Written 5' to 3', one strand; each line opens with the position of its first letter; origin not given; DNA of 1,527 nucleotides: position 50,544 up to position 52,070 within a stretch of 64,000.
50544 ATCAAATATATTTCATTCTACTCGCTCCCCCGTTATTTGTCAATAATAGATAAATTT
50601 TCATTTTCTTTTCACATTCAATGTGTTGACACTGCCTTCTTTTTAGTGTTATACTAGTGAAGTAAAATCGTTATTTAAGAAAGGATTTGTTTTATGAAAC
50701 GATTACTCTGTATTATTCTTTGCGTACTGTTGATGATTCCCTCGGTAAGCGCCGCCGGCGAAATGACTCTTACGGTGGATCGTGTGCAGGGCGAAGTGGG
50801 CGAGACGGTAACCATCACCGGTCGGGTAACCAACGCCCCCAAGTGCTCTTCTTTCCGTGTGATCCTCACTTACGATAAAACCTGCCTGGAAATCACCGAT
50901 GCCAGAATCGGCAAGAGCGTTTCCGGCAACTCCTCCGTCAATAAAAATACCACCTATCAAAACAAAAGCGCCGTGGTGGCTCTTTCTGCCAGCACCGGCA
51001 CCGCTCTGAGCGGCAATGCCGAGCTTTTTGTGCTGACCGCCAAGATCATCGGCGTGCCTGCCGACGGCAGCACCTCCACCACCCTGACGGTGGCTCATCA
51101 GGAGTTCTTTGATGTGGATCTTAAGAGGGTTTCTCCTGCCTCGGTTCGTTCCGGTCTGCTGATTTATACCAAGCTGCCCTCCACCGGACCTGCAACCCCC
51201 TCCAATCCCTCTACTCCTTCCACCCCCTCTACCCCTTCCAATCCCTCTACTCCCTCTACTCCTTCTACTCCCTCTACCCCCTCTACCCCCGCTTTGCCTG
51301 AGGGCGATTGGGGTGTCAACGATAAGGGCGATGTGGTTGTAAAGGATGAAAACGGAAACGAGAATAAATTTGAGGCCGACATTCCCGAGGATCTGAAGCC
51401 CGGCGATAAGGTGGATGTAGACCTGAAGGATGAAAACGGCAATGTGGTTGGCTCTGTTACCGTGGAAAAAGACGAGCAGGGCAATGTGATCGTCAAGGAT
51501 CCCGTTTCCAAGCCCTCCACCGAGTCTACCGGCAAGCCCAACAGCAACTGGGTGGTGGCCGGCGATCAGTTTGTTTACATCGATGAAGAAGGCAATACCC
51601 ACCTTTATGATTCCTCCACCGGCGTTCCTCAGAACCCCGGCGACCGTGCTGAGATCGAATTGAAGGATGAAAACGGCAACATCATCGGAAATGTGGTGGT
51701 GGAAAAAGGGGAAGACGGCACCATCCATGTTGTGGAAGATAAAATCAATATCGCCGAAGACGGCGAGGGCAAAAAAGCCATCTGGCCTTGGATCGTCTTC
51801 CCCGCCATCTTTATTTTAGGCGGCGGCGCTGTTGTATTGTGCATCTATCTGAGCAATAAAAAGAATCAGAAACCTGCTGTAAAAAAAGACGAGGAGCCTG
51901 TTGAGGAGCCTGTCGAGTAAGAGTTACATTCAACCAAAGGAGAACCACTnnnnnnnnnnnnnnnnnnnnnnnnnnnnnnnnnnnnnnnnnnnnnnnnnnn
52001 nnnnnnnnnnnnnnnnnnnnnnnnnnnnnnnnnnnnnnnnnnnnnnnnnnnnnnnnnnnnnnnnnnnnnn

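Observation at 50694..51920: Membrane-anchored single-cohesin protein: candidate cell-surface receptor for the dockerin-EEP enzymes (non-cellulosomal cohesin-dockerin system)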

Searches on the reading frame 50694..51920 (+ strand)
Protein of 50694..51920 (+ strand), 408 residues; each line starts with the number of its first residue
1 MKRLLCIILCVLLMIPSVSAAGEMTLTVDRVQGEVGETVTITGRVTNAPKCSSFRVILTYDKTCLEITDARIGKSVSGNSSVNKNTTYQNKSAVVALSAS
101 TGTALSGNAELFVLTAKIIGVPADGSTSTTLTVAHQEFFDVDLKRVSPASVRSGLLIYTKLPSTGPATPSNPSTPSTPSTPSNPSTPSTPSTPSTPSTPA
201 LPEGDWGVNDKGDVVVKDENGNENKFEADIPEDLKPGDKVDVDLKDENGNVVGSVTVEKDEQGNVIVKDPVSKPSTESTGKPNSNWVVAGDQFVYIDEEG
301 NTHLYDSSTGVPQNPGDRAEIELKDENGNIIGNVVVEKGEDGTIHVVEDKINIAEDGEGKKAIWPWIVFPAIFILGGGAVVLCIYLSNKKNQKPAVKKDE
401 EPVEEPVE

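Call 4: search_protein_families(library=pfam, proteins=[window:50694-51920:+], max_evalue=10)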
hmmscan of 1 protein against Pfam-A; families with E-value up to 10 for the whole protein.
window:50694-51920:+ (408 aa): 8 families
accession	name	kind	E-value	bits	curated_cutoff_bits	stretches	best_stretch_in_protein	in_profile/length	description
PF00963.24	Cohesin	-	1.2e-11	45.5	24.1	1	24-131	1-114/139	Cohesin domain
PF17961.7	Big_8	-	0.00059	20.4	22.9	2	224-265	25-69/103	Bacterial Ig domain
PF13860.13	FlgD_ig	-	0.064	13.7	27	1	236-265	21-50/79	FlgD Ig-like domain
PF18224.6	ToxB_N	-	0.086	13.3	25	1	242-267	3-28/61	ToxB N-terminal domain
PF17936.7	Big_6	-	0.12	13.1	27.6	1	212-257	34-79/83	Bacterial Ig domain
PF01835.25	MG2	-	0.16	12.8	32.8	0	237-265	33-61/96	MG2 domain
PF13567.11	DUF4131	-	0.24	11.5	31.6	0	3-56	31-84/165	Domain of unknown function (DUF4131)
PF03714.20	PUD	-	0.59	11.5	25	1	236-295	42-96/97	Bacterial pullanase-associated domain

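Call 13: find_encoding_contigs(protein=window:50694-51920:+, flank=10000, max_places=6)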
Protein window:50694-51920:+ (408 aa): no gene with exactly this product is on record in the collection.

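Call 14: find_homologous_proteins(query=window:50694-51920:+, max_evalue=0.001)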
Query window:50694-51920:+ (408 aa): 6 proteins with E <= 0.001 among 8000 candidates.
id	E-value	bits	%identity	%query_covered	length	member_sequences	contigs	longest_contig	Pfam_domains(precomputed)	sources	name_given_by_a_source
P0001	6.7e-51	192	39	96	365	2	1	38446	PF00963.25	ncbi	-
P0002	2.0e-8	52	73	10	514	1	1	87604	PF00092.35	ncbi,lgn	-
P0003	4.4e-7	47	58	6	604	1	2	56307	-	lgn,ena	-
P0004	4.5e-6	44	80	4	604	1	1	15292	-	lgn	-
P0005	7.9e-5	40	-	-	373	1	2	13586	PF07481.17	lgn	-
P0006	2.0e-4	39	-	-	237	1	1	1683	-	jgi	jgi:hypothetical protein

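Call 17: find_encoding_contigs(protein=P0001, flank=10000, max_places=4)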
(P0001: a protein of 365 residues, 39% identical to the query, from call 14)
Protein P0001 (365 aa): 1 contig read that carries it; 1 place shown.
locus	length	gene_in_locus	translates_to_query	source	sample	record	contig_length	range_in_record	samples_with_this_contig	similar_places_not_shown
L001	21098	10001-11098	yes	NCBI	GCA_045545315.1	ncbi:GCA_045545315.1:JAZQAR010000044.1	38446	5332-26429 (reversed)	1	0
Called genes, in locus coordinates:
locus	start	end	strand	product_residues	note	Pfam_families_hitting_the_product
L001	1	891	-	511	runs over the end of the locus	PF00005:ABC_tran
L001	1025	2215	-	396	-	PF02608:Bmp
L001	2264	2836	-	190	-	PF00156:Pribosyltran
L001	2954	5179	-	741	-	PF08531:Bac_rhamnosid_N, PF05592:Bac_rhamnosid, PF17389:Bac_rhamnosid6H, PF17390:Bac_rhamnosid_C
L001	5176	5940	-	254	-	PF00459:Inositol_P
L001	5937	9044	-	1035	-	-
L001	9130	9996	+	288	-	PF02311:AraC_binding, PF07883:Cupin_2, PF00165:HTH_AraC, PF12833:HTH_18, PF00165:HTH_AraC (weak)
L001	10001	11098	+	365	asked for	PF00963:Cohesin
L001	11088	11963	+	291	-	PF20511:PMI_typeI_cat (weak)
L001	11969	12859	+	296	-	PF01261:AP_endonuc_2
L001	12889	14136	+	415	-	PF16403:Bact_surface_Ig-like, PF01522:Polysacc_deac_1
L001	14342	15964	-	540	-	PF00501:AMP-binding, PF13193:AMP-binding_C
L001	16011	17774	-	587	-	PF05833:NFACT_N, PF05670:NFACT-R_1, PF18297:NFACT-R_2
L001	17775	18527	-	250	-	PF01784:DUF34_NIF3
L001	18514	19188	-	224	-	PF12847:Methyltransf_18, PF04816:TrmK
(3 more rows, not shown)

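Call 26: find_related_loci(query=A2, collection=genome_contigs, flank=10000)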
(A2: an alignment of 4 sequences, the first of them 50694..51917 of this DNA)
Query A2 (408 aa) in genome_contigs; peptide patterns used: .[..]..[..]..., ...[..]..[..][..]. (x = any residue, [..] = any of these).
206 stretches matched a pattern; 5 encode a relative of the query (tblastn E <= 1e-3); 5 distinct loci.
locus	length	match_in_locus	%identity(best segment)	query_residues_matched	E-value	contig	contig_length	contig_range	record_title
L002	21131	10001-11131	40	1-377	8e-65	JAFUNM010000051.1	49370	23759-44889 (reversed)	MAG: Clostridia bacterium isolate RGIG4655 Roe_deer_Rectum-4__c379145, whole genome shotgun sequence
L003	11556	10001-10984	45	1-390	3e-56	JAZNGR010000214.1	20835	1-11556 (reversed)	MAG: Eubacteriales bacterium isolate T1900044701_TS20190167.MAGScoT_cleanbin_000007 SGB_1799_k141_1755406, whole genome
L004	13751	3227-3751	55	1-176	1e-52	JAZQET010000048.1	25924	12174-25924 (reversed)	MAG: Eubacteriales bacterium isolate T1900044633_TS20190099.MAGScoT_cleanbin_000067 SGB_1100_k141_1126654, whole genome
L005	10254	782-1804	31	1-390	4e-49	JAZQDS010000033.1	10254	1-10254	MAG: Eubacteriales bacterium isolate T1900044636_TS20190102.MAGScoT_cleanbin_000019 SGB_1149_k141_2093170, whole genome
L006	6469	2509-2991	47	1-162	5e-42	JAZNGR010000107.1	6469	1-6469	MAG: Eubacteriales bacterium isolate T1900044701_TS20190167.MAGScoT_cleanbin_000007 SGB_1799_k141_1687232, whole genome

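Call 30: search_solved_structures(query=window:50694-51920:+, max_evalue=1)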
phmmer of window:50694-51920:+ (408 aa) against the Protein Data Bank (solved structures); distinct sequences matched with E-value up to 1: 14.
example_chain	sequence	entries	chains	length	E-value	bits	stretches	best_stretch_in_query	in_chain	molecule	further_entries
2ytx_A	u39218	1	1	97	0.00079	21.9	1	206-275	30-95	Cold shock domain-containing protein E1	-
3kcp_A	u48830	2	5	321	0.0018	20.7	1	21-160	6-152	Cellulosomal-scaffolding protein A | Cellulosome anchoring protein cohesin region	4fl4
5m0y_A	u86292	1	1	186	0.0022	20.4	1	20-91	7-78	Cellulosome anchoring protein cohesin region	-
2bm3_A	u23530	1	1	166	0.0027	20.1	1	21-90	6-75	SCAFFOLDING DOCKERIN BINDING PROTEIN A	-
3kcp_B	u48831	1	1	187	0.0034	19.8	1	21-90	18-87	Cellulosome anchoring protein, cohesin region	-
2b59_A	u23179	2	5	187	0.0034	19.8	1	21-90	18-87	COG1196: Chromosome segregation ATPases | Scaffolding dockerin binding protein A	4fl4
3l8q_A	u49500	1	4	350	0.0053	19.1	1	18-80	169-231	Cellulosomal scaffoldin adaptor protein B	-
8pr2_B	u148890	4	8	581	0.013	17.8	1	170-235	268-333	C-Jun-amino-terminal kinase-interacting protein 3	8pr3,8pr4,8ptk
4dh2_A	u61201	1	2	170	0.06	15.7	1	24-147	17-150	Cellulosome anchoring protein cohesin region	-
8axg_AAA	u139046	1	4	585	0.074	15.4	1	180-206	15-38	Fusolisin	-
3fnk_A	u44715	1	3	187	0.12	14.7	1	21-80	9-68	Cellulosomal scaffoldin adaptor protein B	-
2xdh_A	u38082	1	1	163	0.14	14.5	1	27-122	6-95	COHESIN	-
3ghp_A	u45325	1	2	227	0.27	13.5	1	21-80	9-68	Cellulosomal scaffoldin adaptor protein B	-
4u3s_A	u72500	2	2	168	0.36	13.1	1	24-80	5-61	Cellulosomal scaffoldin adaptor protein B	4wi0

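Call 33: search_protein_families(library=ncbifam, proteins=[window:50694-51920:+], max_evalue=0.01)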
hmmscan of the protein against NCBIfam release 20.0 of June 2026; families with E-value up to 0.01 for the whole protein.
window:50694-51920:+ (408 aa): 0 families

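Call 39: predict_structure(alignment_id=A1)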
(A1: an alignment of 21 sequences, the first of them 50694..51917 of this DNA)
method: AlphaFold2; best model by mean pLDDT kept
length: 408 residues; sequences in the alignment: 21
mean_pLDDT: 80.2   pTM: 0.43
mean pLDDT of the five models: 80.2, 79.1, 77.7, 76.8, 75.6
residues with pLDDT >= 90: 205; 70-90: 99; 50-70: 37; < 50: 67
segments of 3 or more residues with pLDDT < 50: 165-197, 274-281, 355-364, 392-405
pLDDT, mean of each block of 10 residues (from residue 1): 83 66 90 96 97 98 97 95 94 97 95 98 91 97 93 93 55 39 40 50 94 95 95 93 89 94 93 53 72 81 83 86 89 88 82 50 51 68 73 46 44
secondary structure, 60 per line:
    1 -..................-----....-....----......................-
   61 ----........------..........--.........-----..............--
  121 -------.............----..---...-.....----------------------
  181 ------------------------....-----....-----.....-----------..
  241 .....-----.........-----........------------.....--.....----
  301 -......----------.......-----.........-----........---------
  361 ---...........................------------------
elements in order: H2-19 E25-28 E30-33 E38-59 E65-72 E79-88 E91-99 E105-118 E128-140 E150-152 E154-158 E205-208 E214-217 E223-227 E239-245 E251-259 E265-272 E285-289 E292-296 E302-307 E318-324 E330-338 E344-351 H364-390

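Call 43: fold_search(model_id=the predicted structure, library=pdb)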
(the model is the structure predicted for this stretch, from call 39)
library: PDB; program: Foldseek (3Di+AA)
matches with E <= 10: 1994; with E <= 0.001: 87
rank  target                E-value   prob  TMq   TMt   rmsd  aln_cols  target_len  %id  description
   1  2xdh                  1.2e-10  1.00  0.28  0.78   3.3       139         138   23  Non-cellulosomal cohesin from the hyperthermophilic archaeon Archaeoglobus fulgidus (released 2010-05-26)
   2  4dh2_C                2.0e-09  1.00  0.30  0.74   2.7       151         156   23  Crystal structure of Coh-OlpC(Cthe_0452)-Doc435(Cthe_0435) complex: A novel type I Cohesin-Dockerin complex from Clost (released 2012-11-28)
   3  4fl4_C                2.6e-09  1.00  0.29  0.38  16.4       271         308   15  Scaffoldin conformation and dynamics revealed by a ternary complex from the Clostridium thermocellum cellulosome (released 2012-06-27)
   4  4fl4_L                3.0e-09  1.00  0.30  0.39  20.2       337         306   15  Scaffoldin conformation and dynamics revealed by a ternary complex from the Clostridium thermocellum cellulosome (released 2012-06-27)
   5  1g1k_A                3.7e-09  1.00  0.29  0.79   2.8       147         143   18  COHESIN MODULE FROM THE CELLULOSOME OF CLOSTRIDIUM CELLULOLYTICUM (released 2000-11-22)
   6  1aoh_A                4.3e-09  1.00  0.29  0.78   2.4       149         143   20  SINGLE COHESIN DOMAIN FROM THE SCAFFOLDING PROTEIN CIPA OF THE CLOSTRIDIUM THERMOCELLUM CELLULOSOME (released 1998-07-08)
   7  4fl4_I                4.3e-09  1.00  0.30  0.39  17.5       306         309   15  Scaffoldin conformation and dynamics revealed by a ternary complex from the Clostridium thermocellum cellulosome (released 2012-06-27)
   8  4dh2_A                5.6e-09  1.00  0.30  0.74   2.7       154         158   25  Crystal structure of Coh-OlpC(Cthe_0452)-Doc435(Cthe_0435) complex: A novel type I Cohesin-Dockerin complex from Clost (released 2012-11-28)
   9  1aoh_B                7.6e-09  1.00  0.29  0.76   3.2       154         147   20  SINGLE COHESIN DOMAIN FROM THE SCAFFOLDING PROTEIN CIPA OF THE CLOSTRIDIUM THERMOCELLUM CELLULOSOME (released 1998-07-08)
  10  2vn6_A                8.0e-09  1.00  0.30  0.77   4.2       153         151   18  The Clostridium cellulolyticum dockerin displays a dual binding mode for its cohesin partner (released 2008-05-13)
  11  2vn5_C                8.4e-09  1.00  0.29  0.76   2.7       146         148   19  The Clostridium cellulolyticum dockerin displays a dual binding mode for its cohesin partner (released 2008-05-20)
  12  3kcp_A                9.3e-09  1.00  0.30  0.39  16.2       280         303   15  Crystal structure of interacting Clostridium thermocellum multimodular components (released 2010-02-09)
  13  6kgc_A                1.1e-08  1.00  0.30  0.80   2.2       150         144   17  Crystal structure of CaDoc0917(R49D)-CaCohA2 complex at pH 5.4 (released 2020-07-08)
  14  2vn5_A                1.3e-08  1.00  0.30  0.80   2.4       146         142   18  The Clostridium cellulolyticum dockerin displays a dual binding mode for its cohesin partner (released 2008-05-20)
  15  6kgf_C                2.5e-08  1.00  0.30  0.79   2.2       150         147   17  Crystal structure of CaDoc0917(R16D)-CaCohA2 complex at pH 8.2 (released 2020-07-08)
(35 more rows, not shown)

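Call 44: search_protein_families(library=pfam, proteins=[L002:13877-16207:-, L002:16255-18579:-, L002:18770-20467:-, L002:10001-11131:+], max_evalue=0.01)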
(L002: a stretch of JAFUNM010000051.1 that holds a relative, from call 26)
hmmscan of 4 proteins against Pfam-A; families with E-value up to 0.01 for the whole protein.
L002:13877-16207:- (776 aa): 2 families
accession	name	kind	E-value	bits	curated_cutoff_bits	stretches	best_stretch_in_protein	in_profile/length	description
PF00404.24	Dockerin_1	-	1e-07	32.4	22.9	1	703-753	1-51/57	Dockerin type I domain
PF00963.24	Cohesin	-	1.5e-05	25.7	24.1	1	555-656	8-108/139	Cohesin domain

L002:16255-18579:- (774 aa): 1 family
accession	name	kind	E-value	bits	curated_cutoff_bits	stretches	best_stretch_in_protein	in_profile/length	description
PF00404.24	Dockerin_1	-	0.0055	17.3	22.9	1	692-751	1-55/57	Dockerin type I domain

L002:18770-20467:- (565 aa): 2 families
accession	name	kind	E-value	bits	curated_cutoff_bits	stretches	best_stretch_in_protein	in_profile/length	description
PF00501.34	AMP-binding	-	3.5e-72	243.8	29.9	1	30-415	4-384/384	AMP-binding enzyme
PF13193.12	AMP-binding_C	-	4.4e-20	72.8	24.5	1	470-548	1-76/76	AMP-binding enzyme C-terminal domain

L002:10001-11131:+ (377 aa): 1 family
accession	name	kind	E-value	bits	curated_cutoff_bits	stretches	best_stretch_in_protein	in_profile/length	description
PF00963.24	Cohesin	-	4.6e-07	30.5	24.1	1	31-157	6-138/139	Cohesin domain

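Call 71: list_cluster_members(proteins=[window:50694-51917:+, P0157, P0001, P0008])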
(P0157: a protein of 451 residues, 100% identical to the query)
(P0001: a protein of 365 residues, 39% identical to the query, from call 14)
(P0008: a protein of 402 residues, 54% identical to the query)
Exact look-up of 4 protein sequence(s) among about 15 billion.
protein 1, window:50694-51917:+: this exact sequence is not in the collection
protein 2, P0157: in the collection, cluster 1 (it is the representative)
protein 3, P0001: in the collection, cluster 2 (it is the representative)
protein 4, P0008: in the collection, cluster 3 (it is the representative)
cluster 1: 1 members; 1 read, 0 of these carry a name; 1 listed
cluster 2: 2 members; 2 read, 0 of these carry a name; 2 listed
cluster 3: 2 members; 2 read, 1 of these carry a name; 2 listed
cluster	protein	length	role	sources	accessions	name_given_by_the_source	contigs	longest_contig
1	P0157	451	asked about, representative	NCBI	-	-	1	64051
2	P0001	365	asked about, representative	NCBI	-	-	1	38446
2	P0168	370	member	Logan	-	-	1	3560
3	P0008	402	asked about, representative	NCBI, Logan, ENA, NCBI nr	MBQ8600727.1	MAG: hypothetical protein IJ407_05065 [Clostridia bacterium] | hypothetical protein [Clostridia bacterium]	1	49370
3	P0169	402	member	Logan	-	-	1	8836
